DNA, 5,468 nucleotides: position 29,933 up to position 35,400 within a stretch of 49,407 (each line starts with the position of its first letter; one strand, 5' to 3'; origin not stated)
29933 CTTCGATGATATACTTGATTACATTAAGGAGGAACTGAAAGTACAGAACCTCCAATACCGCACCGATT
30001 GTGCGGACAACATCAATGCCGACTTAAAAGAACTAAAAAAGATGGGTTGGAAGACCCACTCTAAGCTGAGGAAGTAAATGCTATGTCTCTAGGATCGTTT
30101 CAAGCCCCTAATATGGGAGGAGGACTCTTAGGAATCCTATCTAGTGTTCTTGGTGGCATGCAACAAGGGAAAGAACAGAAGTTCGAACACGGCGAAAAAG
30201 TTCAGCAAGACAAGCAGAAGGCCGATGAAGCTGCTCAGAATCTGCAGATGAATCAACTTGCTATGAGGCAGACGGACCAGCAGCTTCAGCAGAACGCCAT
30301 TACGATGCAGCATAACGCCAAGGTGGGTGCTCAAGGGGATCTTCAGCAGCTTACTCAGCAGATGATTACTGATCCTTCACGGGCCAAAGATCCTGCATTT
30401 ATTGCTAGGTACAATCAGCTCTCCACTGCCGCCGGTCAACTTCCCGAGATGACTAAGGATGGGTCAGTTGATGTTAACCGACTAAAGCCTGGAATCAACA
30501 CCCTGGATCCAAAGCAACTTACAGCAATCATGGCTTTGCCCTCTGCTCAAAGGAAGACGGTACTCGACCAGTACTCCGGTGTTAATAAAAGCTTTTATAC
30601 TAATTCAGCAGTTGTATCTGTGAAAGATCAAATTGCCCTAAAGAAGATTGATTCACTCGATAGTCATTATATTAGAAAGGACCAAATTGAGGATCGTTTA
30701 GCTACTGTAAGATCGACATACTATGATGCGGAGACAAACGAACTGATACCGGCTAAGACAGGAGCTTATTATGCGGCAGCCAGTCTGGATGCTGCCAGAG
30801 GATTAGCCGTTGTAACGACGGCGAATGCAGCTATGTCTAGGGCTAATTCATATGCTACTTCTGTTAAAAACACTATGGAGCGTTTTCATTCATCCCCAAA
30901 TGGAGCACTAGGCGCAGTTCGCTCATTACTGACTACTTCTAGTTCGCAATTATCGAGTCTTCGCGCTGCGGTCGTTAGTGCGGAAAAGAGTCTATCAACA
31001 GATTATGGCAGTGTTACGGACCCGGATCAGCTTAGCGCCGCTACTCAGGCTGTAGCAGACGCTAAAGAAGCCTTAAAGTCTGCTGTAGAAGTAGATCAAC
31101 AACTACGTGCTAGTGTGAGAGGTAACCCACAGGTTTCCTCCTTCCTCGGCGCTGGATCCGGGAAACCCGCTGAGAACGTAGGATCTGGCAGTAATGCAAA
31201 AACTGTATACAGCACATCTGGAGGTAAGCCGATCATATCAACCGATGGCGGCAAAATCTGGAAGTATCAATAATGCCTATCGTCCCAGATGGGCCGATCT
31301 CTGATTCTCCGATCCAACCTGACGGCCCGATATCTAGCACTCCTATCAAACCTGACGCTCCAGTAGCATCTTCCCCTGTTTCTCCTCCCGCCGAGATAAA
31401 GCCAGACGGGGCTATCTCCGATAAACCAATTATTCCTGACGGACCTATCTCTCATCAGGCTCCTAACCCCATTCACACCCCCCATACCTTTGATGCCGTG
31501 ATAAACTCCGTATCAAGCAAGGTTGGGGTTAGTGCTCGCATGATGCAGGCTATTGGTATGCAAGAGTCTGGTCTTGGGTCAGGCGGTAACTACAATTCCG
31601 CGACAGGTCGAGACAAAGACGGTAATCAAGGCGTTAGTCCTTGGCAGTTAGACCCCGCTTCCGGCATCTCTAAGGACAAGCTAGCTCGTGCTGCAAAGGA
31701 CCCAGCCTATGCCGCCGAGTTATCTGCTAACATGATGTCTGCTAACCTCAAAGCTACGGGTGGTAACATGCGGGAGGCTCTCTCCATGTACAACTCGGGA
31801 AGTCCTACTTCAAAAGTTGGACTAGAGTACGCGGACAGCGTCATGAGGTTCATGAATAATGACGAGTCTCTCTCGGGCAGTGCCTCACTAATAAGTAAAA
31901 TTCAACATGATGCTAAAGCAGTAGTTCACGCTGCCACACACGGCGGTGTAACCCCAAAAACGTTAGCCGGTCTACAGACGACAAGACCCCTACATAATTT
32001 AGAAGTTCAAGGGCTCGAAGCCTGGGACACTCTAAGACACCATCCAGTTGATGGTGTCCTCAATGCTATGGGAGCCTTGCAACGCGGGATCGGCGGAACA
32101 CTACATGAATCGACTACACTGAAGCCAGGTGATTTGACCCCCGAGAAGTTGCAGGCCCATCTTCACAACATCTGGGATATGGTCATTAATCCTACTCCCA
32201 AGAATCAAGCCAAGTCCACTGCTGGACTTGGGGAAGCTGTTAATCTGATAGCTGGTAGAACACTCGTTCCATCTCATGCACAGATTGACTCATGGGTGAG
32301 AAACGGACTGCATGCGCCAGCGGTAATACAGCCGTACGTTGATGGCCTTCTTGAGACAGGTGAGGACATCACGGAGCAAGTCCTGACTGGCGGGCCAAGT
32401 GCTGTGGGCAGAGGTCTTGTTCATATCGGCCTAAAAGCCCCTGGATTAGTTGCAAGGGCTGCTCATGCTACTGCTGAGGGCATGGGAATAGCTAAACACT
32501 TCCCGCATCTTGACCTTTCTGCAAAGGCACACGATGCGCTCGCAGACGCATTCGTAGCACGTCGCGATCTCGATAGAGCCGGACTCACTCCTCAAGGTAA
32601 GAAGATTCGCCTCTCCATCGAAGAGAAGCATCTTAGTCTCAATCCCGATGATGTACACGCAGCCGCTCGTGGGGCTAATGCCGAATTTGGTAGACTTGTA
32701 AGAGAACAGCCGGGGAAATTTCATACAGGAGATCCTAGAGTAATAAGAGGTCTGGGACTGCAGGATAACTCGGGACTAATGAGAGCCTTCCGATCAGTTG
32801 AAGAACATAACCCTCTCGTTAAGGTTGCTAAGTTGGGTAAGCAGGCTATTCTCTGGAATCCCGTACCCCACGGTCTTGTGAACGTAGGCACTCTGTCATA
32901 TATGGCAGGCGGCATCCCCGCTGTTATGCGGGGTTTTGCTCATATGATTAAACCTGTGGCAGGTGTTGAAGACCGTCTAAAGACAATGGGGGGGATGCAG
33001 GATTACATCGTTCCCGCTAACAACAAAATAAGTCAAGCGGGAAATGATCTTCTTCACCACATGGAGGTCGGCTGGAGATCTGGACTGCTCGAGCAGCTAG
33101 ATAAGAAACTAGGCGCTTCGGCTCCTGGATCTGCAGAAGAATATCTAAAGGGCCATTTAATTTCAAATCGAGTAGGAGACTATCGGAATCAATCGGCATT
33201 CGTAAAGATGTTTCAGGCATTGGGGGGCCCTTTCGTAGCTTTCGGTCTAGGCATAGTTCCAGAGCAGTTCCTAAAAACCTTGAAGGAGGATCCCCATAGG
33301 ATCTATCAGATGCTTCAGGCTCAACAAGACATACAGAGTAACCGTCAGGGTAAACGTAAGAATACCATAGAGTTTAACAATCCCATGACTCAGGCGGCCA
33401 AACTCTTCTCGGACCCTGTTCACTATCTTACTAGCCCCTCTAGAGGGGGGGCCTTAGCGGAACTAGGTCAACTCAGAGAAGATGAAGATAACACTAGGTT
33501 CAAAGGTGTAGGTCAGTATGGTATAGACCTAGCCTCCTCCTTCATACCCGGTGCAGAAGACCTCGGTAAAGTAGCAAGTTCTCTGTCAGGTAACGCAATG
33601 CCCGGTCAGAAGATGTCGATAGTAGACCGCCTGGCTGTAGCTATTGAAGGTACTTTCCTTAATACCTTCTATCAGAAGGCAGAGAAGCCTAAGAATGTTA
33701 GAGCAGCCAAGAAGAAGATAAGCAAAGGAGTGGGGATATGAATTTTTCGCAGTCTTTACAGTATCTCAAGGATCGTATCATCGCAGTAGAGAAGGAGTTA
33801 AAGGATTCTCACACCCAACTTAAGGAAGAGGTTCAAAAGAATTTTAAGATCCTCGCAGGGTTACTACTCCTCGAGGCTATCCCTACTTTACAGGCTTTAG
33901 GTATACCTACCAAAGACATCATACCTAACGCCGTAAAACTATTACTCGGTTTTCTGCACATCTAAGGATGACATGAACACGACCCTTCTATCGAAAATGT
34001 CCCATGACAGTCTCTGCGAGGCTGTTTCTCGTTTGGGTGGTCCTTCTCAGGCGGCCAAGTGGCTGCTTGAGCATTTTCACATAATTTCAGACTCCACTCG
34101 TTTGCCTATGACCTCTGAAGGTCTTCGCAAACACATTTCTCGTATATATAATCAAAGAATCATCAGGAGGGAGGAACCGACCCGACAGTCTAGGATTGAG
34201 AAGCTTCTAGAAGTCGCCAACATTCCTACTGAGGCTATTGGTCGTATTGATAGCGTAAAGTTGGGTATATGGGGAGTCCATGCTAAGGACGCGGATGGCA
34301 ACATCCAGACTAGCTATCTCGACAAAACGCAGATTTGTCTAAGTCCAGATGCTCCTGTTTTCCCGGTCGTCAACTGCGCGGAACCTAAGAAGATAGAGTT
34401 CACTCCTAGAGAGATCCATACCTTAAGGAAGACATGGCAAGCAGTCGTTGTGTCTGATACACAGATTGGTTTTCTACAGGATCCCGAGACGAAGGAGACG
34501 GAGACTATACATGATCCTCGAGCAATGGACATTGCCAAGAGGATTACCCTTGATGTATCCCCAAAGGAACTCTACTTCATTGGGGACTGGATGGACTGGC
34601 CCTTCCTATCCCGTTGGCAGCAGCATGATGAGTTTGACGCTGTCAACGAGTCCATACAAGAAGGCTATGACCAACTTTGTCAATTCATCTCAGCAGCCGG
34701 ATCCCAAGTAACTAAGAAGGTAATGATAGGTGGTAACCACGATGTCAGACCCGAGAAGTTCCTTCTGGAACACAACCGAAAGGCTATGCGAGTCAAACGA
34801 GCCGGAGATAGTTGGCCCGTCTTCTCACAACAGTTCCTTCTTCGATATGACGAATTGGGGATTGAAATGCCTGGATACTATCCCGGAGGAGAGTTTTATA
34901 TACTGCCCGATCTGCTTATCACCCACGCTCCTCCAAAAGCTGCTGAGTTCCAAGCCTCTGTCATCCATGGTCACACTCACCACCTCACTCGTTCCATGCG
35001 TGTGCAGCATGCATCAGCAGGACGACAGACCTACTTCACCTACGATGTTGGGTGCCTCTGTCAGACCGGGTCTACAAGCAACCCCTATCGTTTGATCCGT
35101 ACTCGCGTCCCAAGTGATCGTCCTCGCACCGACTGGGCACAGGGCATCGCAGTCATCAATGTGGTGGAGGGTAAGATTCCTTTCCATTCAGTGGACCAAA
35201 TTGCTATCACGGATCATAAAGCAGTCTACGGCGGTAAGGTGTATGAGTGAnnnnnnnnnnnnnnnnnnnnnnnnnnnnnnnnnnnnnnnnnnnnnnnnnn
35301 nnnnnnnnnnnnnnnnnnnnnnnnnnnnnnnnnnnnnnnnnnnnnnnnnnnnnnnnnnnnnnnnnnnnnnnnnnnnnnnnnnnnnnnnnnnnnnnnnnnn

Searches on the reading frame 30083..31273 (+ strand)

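Call 24: search_protein_families(library=pfam, proteins=[window:30083-31273:+], max_evalue=0.001)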
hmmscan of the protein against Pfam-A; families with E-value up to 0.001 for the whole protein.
window:30083-31273:+ (396 aa): 1 family
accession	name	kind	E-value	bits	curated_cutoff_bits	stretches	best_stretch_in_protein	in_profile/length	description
PF10819.13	DUF2564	-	0.00068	20.4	26.3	1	291-340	6-54/79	Protein of unknown function (DUF2564)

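Call 50: search_protein_families(library=phrogs, proteins=[window:30083-31273:+], max_evalue=0.05)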
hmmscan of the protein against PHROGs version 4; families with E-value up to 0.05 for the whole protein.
window:30083-31273:+ (396 aa): 0 families

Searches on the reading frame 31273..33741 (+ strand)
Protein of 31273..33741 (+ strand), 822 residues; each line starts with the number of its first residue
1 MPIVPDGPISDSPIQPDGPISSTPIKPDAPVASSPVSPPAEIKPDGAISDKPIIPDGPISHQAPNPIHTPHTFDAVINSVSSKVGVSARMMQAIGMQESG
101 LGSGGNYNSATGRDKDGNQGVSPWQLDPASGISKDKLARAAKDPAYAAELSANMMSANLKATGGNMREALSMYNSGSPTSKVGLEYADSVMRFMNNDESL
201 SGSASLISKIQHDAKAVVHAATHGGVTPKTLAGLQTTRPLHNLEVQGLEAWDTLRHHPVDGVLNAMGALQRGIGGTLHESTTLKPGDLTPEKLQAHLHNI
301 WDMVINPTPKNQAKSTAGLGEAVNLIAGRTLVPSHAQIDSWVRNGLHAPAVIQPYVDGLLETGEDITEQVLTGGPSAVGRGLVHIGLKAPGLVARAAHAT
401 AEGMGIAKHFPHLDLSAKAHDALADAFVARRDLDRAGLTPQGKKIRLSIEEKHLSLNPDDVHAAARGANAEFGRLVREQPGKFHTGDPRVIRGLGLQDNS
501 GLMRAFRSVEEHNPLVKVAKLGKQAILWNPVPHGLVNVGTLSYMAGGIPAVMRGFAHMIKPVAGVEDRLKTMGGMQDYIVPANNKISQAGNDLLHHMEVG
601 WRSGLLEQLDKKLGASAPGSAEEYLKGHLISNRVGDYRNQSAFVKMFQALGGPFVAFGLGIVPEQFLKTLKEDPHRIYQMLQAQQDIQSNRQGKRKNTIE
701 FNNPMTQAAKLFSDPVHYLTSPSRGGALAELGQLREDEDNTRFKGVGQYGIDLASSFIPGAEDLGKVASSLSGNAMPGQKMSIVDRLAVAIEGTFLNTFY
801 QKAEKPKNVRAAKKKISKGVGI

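Call 24: search_protein_families(library=pfam, proteins=[window:31273-33741:+], max_evalue=0.001)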
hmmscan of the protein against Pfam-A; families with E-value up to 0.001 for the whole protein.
window:31273-33741:+ (822 aa): 0 families

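Call 50: search_protein_families(library=phrogs, proteins=[window:31273-33741:+], max_evalue=0.05)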
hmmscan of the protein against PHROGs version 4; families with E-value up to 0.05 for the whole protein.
window:31273-33741:+ (822 aa): 4 families
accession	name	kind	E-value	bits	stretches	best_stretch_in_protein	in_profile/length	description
phrog_2013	-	tail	1.6e-09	38.1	1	58-194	451-589/657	lytic tail protein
phrog_342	-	head and packaging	3.8e-07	29.5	1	70-177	12-112/1235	internal virion protein with endolysin domain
phrog_600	-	unknown function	1.8e-05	25.6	1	137-195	107-166/178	unknown function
phrog_669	-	lysis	6.1e-05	21.5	1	78-177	926-1020/1946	endolysin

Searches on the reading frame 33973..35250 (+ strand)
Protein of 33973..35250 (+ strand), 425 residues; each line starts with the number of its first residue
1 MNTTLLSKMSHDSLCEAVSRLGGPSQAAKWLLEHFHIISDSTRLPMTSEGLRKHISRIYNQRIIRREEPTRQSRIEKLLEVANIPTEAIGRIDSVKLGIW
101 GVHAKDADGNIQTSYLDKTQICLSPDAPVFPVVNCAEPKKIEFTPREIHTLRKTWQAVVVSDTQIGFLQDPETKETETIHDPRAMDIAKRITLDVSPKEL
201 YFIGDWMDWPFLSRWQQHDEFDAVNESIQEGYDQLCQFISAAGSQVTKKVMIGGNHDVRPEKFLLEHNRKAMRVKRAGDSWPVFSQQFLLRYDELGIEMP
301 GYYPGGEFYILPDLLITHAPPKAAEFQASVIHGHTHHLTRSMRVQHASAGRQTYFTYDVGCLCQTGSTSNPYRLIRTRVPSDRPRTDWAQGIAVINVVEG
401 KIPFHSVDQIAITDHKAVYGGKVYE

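Call 24: search_protein_families(library=pfam, proteins=[window:33973-35250:+], max_evalue=0.001)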
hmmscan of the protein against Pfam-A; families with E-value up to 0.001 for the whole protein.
window:33973-35250:+ (425 aa): 1 family
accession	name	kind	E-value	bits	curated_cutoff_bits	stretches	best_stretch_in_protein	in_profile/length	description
PF00149.33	Metallophos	-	0.00082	20.3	21.5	0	159-337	5-190/191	Calcineurin-like phosphoesterase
